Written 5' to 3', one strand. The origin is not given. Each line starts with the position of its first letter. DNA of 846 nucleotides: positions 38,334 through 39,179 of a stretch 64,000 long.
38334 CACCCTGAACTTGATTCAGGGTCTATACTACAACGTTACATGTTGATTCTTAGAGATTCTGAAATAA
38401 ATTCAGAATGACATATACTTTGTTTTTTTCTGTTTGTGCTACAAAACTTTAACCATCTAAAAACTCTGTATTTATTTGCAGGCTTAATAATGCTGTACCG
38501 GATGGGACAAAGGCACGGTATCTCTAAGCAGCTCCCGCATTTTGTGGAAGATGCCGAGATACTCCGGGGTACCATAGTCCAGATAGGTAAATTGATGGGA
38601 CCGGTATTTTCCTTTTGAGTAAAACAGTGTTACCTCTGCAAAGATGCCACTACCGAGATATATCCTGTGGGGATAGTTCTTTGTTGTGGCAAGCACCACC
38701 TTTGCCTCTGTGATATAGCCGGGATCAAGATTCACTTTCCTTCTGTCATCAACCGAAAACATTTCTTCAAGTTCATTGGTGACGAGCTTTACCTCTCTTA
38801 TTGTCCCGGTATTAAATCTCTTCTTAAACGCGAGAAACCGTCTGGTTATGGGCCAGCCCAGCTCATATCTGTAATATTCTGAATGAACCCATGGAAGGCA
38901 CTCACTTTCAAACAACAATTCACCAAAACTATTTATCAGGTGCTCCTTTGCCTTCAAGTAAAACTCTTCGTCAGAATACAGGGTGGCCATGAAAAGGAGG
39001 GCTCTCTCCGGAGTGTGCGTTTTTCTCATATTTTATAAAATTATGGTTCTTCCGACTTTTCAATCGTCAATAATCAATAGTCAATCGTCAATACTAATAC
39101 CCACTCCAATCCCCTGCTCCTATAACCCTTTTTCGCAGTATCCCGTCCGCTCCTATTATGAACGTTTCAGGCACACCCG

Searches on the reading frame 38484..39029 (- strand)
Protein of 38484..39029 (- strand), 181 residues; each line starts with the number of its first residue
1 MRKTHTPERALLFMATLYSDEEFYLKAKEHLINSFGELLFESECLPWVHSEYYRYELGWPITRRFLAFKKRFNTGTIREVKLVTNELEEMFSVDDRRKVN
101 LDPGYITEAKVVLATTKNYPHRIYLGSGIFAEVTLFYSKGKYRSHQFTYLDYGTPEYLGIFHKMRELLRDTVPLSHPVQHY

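Call 14: search_protein_families(library=pfam, proteins=[window:38484-39029:-], max_evalue=0.00001)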
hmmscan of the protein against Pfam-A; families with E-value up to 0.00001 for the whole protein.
window:38484-39029:- (181 aa): 1 family
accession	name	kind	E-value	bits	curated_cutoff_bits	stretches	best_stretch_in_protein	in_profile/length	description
PF14385.11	DUF4416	-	3.2e-54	183.7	27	1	9-166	2-160/162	Domain of unknown function (DUF4416)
